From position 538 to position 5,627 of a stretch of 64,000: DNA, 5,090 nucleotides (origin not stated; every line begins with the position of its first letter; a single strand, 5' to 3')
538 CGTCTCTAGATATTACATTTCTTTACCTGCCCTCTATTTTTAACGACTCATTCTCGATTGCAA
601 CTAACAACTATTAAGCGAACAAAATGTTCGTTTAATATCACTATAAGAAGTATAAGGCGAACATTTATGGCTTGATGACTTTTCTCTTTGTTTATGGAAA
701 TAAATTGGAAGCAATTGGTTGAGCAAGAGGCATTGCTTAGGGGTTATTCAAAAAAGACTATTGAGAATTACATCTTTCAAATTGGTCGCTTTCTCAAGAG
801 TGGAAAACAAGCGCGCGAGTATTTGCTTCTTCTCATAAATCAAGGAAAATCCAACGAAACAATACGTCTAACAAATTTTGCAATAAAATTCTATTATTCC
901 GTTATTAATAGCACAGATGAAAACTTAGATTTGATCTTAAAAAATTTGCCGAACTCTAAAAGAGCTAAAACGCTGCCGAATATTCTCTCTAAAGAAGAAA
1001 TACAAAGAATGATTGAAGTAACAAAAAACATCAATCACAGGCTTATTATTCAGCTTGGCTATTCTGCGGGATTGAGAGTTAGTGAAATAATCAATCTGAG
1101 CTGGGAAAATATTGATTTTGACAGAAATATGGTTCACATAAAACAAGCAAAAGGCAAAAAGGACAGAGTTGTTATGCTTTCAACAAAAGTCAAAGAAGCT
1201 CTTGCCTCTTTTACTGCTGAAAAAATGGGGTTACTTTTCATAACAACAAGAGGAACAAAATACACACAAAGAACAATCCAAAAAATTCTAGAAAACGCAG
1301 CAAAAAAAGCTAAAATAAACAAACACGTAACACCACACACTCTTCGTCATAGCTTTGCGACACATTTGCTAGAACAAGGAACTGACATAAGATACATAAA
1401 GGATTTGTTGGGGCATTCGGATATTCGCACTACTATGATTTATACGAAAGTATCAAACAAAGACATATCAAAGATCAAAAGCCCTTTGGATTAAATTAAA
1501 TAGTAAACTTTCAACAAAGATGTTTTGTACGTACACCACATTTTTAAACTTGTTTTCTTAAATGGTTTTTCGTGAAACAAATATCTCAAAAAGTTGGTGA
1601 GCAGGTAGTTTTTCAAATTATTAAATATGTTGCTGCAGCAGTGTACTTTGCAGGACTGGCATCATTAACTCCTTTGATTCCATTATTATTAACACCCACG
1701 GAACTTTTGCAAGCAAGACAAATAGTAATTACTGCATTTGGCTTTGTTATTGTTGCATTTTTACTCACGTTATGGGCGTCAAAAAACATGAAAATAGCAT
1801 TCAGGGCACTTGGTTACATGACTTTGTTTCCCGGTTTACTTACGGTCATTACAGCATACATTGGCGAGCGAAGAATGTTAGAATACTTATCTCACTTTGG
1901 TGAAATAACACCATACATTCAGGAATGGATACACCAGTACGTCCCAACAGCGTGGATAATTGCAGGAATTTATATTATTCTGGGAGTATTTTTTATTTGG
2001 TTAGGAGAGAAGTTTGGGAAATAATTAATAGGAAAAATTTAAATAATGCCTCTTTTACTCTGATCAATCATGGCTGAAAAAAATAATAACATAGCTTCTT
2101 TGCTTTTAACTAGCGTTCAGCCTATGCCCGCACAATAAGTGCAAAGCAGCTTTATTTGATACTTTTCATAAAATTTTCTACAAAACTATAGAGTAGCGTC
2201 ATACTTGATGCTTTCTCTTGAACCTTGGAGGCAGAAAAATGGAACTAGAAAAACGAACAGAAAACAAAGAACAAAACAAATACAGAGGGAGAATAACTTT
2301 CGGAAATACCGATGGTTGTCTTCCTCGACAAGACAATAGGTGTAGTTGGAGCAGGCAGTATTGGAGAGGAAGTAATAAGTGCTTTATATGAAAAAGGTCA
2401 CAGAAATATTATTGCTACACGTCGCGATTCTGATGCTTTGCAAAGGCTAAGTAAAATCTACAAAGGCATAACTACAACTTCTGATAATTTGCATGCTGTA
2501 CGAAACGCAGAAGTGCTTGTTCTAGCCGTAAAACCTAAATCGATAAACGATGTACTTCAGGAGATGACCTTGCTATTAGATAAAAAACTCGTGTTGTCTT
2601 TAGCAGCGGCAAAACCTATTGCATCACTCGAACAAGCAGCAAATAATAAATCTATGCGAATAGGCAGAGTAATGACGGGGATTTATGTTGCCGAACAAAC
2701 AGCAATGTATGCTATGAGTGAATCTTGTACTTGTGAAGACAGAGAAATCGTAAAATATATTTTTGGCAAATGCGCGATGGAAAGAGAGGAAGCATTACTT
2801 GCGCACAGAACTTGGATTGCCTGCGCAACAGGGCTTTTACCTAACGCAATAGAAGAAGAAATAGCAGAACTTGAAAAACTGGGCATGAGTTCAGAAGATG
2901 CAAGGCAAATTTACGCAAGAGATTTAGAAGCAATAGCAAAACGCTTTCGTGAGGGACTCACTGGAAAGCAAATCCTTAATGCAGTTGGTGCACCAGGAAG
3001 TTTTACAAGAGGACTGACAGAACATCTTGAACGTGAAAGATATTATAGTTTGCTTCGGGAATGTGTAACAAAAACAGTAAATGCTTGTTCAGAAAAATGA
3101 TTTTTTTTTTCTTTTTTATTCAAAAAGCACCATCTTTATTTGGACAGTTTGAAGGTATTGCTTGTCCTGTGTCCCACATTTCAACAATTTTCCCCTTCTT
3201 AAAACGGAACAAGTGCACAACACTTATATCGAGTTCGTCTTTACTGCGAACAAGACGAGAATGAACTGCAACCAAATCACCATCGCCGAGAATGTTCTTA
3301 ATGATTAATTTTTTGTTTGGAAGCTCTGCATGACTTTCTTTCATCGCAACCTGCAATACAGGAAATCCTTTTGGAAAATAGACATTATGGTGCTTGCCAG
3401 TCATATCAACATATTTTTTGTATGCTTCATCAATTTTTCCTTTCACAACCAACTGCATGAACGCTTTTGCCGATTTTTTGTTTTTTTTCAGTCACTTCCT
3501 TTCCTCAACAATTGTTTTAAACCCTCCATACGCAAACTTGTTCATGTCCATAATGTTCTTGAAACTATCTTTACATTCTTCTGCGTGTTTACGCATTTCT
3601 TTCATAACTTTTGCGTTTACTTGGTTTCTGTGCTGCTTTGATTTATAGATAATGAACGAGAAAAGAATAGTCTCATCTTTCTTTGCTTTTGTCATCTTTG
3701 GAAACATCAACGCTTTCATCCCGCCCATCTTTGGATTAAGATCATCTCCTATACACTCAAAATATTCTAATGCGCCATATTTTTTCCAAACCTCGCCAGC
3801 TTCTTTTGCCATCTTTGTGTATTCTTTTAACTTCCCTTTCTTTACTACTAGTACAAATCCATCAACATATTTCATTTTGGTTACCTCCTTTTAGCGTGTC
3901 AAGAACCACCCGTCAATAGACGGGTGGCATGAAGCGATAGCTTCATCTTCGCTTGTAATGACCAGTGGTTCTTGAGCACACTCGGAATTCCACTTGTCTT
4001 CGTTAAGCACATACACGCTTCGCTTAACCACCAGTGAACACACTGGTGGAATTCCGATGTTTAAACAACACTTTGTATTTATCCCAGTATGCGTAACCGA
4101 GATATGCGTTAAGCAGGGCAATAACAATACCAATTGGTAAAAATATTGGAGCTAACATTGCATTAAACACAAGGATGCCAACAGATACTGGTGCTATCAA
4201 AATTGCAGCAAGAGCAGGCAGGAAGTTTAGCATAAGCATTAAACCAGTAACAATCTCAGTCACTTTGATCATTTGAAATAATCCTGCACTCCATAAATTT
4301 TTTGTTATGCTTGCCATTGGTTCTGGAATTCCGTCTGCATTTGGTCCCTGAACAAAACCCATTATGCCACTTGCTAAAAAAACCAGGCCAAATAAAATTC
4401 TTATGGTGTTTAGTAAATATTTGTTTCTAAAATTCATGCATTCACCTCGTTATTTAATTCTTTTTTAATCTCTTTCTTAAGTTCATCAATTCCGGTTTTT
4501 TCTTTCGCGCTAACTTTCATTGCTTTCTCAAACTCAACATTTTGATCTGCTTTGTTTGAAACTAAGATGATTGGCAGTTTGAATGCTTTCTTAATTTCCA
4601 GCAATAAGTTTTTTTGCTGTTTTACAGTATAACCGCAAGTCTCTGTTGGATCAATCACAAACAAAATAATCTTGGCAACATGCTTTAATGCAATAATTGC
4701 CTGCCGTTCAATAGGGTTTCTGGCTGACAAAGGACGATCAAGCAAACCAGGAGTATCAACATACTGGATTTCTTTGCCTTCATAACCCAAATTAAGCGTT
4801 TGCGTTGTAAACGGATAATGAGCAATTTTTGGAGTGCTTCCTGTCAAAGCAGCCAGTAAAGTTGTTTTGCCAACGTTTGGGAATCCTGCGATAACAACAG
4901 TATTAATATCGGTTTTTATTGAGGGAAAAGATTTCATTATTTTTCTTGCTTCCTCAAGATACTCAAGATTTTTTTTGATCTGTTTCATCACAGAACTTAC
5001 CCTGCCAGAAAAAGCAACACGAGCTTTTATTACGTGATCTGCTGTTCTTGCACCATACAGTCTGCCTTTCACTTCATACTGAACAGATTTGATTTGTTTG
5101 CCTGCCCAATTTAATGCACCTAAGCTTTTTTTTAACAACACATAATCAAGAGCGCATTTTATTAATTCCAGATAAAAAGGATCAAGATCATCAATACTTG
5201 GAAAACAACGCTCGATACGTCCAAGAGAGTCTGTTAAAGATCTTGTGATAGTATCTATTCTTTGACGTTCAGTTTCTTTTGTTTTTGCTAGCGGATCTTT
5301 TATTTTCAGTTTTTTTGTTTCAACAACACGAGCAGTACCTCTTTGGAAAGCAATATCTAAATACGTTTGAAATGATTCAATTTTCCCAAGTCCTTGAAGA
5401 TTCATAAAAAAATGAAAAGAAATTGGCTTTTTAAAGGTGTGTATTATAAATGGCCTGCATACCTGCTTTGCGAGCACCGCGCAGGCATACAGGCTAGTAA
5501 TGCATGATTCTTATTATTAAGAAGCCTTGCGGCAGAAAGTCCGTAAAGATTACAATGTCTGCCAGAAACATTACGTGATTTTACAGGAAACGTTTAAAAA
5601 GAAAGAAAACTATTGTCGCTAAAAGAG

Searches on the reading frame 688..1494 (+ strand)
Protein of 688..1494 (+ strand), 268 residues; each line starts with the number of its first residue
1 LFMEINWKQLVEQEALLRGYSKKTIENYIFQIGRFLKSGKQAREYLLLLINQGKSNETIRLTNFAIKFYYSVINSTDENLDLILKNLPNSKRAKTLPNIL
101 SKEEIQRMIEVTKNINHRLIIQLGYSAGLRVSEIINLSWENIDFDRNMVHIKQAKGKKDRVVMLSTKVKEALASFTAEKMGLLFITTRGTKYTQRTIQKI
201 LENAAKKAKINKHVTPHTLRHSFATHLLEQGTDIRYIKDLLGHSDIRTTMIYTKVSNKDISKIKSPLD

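Call 25: search_protein_families(library=pfam, proteins=[window:688-1494:+], max_evalue=0.001)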
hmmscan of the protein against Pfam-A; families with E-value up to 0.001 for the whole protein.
window:688-1494:+ (268 aa): 2 families
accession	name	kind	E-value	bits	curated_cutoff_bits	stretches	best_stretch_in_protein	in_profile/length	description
PF00589.27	Phage_integrase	-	6.3e-45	153.5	27.1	1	100-257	3-170/172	Phage integrase family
PF13495.12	Phage_int_SAM_4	-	0.00032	21.5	27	0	13-73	7-78/85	Phage integrase, N-terminal SAM-like domain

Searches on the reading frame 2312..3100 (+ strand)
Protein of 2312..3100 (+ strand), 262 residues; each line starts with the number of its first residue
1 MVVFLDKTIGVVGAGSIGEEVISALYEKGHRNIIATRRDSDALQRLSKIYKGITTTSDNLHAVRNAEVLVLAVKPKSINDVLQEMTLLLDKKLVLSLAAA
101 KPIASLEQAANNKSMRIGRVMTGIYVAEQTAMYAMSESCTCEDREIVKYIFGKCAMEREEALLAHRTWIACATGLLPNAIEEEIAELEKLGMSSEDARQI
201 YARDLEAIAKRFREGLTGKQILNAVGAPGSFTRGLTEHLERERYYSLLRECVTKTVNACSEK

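Call 25: search_protein_families(library=pfam, proteins=[window:2312-3100:+], max_evalue=0.001)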
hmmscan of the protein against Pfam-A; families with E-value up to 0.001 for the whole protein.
window:2312-3100:+ (262 aa): 8 families
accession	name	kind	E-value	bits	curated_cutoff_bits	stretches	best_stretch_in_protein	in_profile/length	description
PF03807.23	F420_oxidored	-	2.8e-17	63.5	21.6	1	8-99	1-93/94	NADP oxidoreductase coenzyme F420-dependent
PF01488.26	Shikimate_DH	-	3.5e-07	30.8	24.3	1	6-77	12-87/138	Shikimate / quinate 5-dehydrogenase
PF01210.29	NAD_Gly3P_dh_N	-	6.1e-05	23.5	23.1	1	18-103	11-106/158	NAD-dependent glycerol-3-phosphate dehydrogenase N-terminus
PF02558.23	ApbA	-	7.1e-05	22.9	22.2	1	9-125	1-128/150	Ketopantoate reductase PanE/ApbA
PF02153.23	PDH_N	-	8.8e-05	22.5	26.5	1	27-101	7-82/154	Prephenate dehydrogenase, nucleotide-binding domain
PF03446.21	NAD_binding_2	-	0.00011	22.7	21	1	8-132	1-127/161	NAD binding domain of 6-phosphogluconate dehydrogenase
PF14748.11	P5CR_dimer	-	0.00047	20.8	25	1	171-261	13-104/105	Pyrroline-5-carboxylate reductase dimerisation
PF03435.24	Sacchrp_dh_NADP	-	0.00049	20.9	25.1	0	9-80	1-70/129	Saccharopine dehydrogenase NADP binding domain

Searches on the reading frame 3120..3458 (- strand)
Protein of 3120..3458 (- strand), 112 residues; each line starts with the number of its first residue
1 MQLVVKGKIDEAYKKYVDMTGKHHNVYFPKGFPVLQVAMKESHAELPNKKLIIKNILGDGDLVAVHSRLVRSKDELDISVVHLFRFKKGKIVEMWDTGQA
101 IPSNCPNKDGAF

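Call 25: search_protein_families(library=pfam, proteins=[window:3120-3458:-], max_evalue=0.001)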
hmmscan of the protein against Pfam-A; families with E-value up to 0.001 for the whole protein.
window:3120-3458:- (112 aa): 2 families
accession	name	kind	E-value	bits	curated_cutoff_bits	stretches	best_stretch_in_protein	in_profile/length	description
PF12680.13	SnoaL_2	-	4e-06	27.8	27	1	40-94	44-102/102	SnoaL-like domain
PF07366.18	SnoaL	-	2.6e-05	24.5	28.4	1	31-97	39-116/126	SnoaL-like polyketide cyclase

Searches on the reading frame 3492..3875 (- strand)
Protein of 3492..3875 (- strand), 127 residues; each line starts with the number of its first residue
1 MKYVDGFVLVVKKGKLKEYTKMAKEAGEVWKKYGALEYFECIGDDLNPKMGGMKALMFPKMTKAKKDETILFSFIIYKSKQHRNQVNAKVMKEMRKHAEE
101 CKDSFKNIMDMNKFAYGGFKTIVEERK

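Call 25: search_protein_families(library=pfam, proteins=[window:3492-3875:-], max_evalue=0.001)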
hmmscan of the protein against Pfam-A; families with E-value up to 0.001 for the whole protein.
window:3492-3875:- (127 aa): 1 family
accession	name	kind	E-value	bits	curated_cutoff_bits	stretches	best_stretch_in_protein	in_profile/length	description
PF07237.17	DUF1428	-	2.8e-30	105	27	1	2-99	1-94/102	Protein of unknown function (DUF1428)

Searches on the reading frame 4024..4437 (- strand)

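Call 25: search_protein_families(library=pfam, proteins=[window:4024-4437:-], max_evalue=0.001)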
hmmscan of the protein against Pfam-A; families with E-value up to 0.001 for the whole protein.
window:4024-4437:- (137 aa): 1 family
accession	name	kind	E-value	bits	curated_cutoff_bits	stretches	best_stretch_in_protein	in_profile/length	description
PF07681.17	DoxX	-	5.7e-06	27.3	23.6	1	10-90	3-81/85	DoxX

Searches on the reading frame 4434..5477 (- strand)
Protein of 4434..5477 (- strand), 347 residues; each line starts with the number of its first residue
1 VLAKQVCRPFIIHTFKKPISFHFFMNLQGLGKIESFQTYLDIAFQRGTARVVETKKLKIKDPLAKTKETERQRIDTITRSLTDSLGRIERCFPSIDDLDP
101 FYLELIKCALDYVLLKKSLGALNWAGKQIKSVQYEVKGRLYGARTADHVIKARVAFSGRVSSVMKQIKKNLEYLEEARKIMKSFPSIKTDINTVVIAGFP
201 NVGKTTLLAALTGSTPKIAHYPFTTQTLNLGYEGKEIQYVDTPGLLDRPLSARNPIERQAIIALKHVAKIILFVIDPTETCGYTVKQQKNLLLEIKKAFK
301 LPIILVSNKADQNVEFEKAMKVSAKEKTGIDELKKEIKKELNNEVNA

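Call 9: search_protein_families(library=ncbifam, proteins=[window:4434-5477:-], max_evalue=0.00001)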
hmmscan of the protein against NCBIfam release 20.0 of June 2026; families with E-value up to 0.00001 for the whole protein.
window:4434-5477:- (347 aa): 21 families
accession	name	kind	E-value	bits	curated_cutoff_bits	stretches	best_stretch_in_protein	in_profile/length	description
TIGR00231.1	small_GTP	domain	9.6e-17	61.2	42.5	1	193-341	5-147/164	GTP-binding protein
NF008955.0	PRK12297.1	equivalog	2e-15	56.6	406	1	193-343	161-330/429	GTPase ObgE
NF008956.1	PRK12299.1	equivalog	3e-15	56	300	1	192-327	159-296/327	GTPase ObgE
TIGR02729.1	Obg_CgtA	equivalog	5.9e-15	55.1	280.25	1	192-324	158-296/329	Obg family GTPase CgtA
TIGR03594.1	GTPase_EngA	equivalog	9.1e-15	54.6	306.7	1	193-344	2-163/432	ribosome biogenesis GTPase Der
NF000908.1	PRK00089.1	equivalog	1.3e-13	50.9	237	1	193-344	5-170/291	GTPase Era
TIGR00436.1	era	equivalog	4.3e-12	46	116.25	1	194-341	3-163/270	GTPase Era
TIGR03156.1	GTP_HflX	equivalog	1.5e-10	40.6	216.75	1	161-340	160-350/351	GTPase HflX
NF003661.0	PRK05291.1-3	equivalog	4.5e-10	39.5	380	1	183-345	209-374/448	tRNA uridine-5-carboxymethylaminomethyl(34) synthesis GTPase MnmE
NF008954.1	PRK12296.1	equivalog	4.6e-10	38.5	377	1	191-247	159-218/470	GTPase ObgE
TIGR00437.1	feoB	equivalog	1.7e-09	36.9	315.65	1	198-343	1-156/594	ferrous iron transport protein B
NF002828.0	PRK03003.1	equivalog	1.7e-09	36.8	631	1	176-320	25-168/477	ribosome biogenesis GTPase Der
TIGR03596.1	GTPase_YlqF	equivalog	4.1e-09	36.2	208.2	1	159-248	86-176/276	ribosome biogenesis GTPase YlqF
TIGR00450.1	mnmE_trmE_thdF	equivalog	1e-08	34.7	252.6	1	163-338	182-353/446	tRNA uridine-5-carboxymethylaminomethyl(34) synthesis GTPase MnmE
NF007071.0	PRK09518.1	equivalog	1.1e-08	34.1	953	1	169-315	249-394/706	bifunctional cytidylate kinase/GTPase Der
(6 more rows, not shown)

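Call 25: search_protein_families(library=pfam, proteins=[window:4434-5477:-], max_evalue=0.001)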
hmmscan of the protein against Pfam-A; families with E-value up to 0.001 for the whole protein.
window:4434-5477:- (347 aa): 6 families
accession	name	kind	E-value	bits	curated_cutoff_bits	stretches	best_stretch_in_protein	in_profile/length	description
PF17835.6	NOG1_N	-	1.2e-23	84.4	22.9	1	39-187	13-159/160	NOG1 N-terminal helical domain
PF06858.20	NOG1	-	5.5e-23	80.9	27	1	255-311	1-58/58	Nucleolar GTP-binding protein 1 (NOG1)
PF01926.29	MMR_HSR1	-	5e-22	78.6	21.9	1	193-309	1-113/113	50S ribosome-binding GTPase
PF02421.24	FeoB_N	-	3.9e-12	46.4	27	1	193-315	2-120/156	Ferrous iron transport protein B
PF09439.16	SRPRB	-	2.5e-06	27.4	25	1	192-342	4-150/178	Signal recognition particle receptor beta subunit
PF00009.33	GTP_EFTU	-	1.5e-05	25.1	26.5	0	224-341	65-150/188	Elongation factor Tu GTP binding domain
